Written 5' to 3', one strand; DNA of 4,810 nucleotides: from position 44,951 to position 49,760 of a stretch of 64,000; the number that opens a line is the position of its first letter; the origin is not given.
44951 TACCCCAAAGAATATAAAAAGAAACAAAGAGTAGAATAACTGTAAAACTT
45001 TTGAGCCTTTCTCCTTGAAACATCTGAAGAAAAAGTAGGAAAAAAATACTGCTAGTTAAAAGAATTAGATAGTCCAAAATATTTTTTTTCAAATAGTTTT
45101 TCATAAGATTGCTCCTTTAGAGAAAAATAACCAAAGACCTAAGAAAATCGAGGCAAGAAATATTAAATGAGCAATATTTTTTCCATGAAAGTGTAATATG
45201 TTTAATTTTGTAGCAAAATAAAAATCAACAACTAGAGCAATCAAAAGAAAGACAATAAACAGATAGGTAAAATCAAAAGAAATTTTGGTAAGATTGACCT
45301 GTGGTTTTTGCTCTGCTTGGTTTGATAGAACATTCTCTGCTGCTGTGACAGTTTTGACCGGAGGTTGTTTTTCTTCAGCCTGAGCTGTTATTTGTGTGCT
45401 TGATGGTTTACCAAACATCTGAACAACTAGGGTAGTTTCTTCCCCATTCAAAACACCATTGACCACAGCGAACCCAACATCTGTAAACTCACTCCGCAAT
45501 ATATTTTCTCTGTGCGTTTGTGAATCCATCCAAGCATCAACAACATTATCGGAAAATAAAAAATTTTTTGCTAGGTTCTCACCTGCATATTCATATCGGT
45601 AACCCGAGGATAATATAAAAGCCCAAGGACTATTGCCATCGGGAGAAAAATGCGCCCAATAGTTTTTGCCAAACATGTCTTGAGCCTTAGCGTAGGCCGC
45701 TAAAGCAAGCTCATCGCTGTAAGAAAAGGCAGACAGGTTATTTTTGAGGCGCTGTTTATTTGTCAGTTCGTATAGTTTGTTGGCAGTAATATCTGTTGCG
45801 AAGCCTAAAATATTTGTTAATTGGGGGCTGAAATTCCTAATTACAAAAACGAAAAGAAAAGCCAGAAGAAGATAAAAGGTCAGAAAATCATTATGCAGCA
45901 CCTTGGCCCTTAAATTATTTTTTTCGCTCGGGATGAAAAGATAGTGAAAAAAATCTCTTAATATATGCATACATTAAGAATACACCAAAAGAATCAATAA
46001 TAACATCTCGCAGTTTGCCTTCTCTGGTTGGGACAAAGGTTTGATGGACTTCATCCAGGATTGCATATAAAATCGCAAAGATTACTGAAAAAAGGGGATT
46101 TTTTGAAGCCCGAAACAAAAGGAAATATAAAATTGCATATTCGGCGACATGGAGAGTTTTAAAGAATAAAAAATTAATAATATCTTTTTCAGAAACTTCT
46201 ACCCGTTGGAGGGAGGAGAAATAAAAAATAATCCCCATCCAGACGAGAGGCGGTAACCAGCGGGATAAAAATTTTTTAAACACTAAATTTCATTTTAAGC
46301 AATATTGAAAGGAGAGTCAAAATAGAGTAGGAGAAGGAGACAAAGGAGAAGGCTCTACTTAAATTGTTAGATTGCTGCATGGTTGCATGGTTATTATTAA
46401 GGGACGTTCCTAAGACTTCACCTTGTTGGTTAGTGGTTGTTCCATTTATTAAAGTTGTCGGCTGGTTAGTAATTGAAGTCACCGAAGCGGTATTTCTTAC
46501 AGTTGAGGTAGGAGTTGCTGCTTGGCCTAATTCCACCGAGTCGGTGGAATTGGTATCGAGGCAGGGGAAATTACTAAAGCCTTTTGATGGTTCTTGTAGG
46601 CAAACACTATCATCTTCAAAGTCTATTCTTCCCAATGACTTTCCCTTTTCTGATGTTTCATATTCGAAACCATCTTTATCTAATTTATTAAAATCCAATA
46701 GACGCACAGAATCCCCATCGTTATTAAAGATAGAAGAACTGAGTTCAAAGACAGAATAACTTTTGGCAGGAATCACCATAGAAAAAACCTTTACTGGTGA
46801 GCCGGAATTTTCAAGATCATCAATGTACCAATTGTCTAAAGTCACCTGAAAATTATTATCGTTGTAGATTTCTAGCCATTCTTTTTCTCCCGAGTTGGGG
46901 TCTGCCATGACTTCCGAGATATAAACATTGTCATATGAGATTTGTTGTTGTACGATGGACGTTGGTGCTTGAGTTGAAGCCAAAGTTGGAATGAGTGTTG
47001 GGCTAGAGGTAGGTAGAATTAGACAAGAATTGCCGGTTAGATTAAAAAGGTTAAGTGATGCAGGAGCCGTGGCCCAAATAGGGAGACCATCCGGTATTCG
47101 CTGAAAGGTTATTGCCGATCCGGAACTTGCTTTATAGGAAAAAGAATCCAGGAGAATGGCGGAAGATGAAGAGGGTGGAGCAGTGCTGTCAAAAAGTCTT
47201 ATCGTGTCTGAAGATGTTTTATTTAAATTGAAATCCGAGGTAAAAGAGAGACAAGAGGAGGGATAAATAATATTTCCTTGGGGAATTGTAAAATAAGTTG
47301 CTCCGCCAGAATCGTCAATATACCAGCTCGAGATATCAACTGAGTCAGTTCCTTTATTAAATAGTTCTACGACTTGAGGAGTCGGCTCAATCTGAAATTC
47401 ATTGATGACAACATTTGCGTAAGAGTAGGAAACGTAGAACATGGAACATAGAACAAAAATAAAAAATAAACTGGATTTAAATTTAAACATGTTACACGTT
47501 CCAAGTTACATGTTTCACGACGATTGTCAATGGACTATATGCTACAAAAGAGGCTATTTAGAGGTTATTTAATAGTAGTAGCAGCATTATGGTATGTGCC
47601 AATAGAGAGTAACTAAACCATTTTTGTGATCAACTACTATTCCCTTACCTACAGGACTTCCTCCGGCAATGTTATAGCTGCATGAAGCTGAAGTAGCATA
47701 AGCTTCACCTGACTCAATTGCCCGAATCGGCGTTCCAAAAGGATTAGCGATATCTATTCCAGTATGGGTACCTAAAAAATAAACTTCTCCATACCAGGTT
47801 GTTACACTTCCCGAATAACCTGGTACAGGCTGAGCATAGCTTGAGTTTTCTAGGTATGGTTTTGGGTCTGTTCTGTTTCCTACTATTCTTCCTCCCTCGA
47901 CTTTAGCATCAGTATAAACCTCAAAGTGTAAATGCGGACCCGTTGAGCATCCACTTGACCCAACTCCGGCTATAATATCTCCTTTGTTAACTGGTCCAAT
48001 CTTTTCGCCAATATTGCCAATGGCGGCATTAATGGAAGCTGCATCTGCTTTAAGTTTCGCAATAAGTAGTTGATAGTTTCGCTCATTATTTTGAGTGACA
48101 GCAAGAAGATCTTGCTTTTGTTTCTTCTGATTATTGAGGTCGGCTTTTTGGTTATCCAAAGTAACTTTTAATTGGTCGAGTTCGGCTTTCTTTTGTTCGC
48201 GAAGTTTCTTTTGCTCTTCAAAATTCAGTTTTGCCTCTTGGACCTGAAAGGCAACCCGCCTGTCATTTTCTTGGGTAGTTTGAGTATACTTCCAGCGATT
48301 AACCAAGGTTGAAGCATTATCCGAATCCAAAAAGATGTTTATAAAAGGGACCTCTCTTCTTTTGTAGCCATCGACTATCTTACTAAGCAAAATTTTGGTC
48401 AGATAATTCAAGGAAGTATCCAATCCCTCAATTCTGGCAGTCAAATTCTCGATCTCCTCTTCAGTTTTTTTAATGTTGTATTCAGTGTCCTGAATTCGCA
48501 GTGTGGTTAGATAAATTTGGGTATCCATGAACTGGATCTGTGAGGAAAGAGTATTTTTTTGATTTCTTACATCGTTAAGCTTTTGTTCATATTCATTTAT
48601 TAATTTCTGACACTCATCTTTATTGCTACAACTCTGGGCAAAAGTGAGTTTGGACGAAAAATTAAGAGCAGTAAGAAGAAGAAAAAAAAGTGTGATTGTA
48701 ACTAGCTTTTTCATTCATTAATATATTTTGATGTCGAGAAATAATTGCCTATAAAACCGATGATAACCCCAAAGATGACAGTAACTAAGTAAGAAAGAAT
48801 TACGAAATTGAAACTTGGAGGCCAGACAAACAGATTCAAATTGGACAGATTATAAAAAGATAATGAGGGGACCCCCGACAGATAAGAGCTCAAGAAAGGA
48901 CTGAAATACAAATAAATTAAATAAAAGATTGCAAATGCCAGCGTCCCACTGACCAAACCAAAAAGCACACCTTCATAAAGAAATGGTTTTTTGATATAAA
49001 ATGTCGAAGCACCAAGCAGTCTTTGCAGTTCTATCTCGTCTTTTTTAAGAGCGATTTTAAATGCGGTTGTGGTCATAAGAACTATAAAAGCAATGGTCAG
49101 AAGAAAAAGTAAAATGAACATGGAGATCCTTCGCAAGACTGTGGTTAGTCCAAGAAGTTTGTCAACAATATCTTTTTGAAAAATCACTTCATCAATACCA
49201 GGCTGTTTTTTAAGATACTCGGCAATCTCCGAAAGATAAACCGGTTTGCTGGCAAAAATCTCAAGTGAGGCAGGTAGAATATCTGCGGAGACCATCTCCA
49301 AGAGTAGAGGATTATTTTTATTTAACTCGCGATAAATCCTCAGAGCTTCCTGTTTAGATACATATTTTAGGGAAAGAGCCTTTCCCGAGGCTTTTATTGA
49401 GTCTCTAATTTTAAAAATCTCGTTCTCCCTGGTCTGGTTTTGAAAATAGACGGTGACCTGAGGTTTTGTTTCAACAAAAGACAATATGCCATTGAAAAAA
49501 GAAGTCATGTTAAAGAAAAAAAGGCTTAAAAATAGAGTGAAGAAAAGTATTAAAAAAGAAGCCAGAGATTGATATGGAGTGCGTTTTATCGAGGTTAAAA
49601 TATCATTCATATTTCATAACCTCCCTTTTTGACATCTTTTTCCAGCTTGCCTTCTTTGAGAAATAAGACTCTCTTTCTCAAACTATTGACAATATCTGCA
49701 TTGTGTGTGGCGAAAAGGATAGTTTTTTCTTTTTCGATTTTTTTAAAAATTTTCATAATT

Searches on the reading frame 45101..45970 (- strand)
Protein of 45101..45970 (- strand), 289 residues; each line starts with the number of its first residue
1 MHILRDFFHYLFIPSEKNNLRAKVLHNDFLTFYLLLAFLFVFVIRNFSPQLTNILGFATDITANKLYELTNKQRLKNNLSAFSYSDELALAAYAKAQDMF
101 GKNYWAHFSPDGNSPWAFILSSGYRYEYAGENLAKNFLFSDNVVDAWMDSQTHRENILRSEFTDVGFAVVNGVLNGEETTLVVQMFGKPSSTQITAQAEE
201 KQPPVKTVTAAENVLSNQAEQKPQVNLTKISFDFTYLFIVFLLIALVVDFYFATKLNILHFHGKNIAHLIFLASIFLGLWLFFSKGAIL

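Call 41: search_protein_families(library=pfam, proteins=[window:45101-45970:-], max_evalue=0.01)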
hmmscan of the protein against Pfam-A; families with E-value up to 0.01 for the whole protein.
window:45101-45970:- (289 aa): 1 family
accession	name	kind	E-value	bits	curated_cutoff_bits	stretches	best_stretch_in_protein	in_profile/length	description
PF00188.32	CAP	-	2.9e-18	67.2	21.1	1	68-176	2-109/117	Cysteine-rich secretory protein family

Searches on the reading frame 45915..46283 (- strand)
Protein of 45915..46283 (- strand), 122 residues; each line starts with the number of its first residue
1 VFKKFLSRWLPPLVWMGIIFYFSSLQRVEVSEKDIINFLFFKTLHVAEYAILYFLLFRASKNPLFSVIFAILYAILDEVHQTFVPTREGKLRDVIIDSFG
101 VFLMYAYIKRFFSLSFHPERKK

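Call 41: search_protein_families(library=pfam, proteins=[window:45915-46283:-], max_evalue=0.01)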
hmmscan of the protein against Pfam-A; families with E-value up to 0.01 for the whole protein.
window:45915-46283:- (122 aa): 1 family
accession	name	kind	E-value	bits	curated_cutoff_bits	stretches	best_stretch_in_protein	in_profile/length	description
PF04892.17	VanZ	-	3.3e-15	57.3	30.1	1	12-109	5-123/126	VanZ like family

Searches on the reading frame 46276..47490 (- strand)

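Call 7: search_protein_families(library=pfam, proteins=[window:46276-47490:-], max_evalue=0.0001)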
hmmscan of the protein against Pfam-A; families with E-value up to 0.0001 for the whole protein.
window:46276-47490:- (404 aa): 1 family
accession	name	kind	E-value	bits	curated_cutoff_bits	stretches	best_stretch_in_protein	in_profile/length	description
PF00932.25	LTD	-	5e-24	85.2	34.3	2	185-275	4-105/109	Lamin Tail Domain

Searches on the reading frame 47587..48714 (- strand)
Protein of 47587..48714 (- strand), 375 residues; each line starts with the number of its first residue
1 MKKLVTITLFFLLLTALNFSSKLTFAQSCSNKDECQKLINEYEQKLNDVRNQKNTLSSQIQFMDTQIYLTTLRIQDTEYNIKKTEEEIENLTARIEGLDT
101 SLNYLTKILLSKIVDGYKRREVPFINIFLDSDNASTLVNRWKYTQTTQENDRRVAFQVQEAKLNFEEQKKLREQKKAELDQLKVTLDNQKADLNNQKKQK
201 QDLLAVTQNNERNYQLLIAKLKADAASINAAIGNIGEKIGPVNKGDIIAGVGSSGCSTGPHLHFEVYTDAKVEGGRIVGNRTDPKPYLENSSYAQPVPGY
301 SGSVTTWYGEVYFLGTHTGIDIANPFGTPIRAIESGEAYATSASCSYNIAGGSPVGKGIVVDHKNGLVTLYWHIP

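Call 7: search_protein_families(library=pfam, proteins=[window:47587-48714:-], max_evalue=0.0001)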
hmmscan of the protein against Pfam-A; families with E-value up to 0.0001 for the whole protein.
window:47587-48714:- (375 aa): 1 family
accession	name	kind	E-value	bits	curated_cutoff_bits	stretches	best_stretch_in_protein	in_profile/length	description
PF01551.29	Peptidase_M23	-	8.3e-17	61.6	28.7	2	316-374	2-52/96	Peptidase family M23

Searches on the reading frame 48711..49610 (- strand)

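Call 7: search_protein_families(library=pfam, proteins=[window:48711-49610:-], max_evalue=0.0001)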
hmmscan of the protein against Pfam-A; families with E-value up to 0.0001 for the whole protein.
window:48711-49610:- (299 aa): 2 families
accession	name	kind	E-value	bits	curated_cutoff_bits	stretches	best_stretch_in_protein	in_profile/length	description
PF18075.7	FtsX_ECD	-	6.4e-16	59.2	23.5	1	51-142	2-96/96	FtsX extracellular domain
PF02687.27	FtsX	-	5.7e-10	39.7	25.5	1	164-298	1-117/120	FtsX-like permease C-terminal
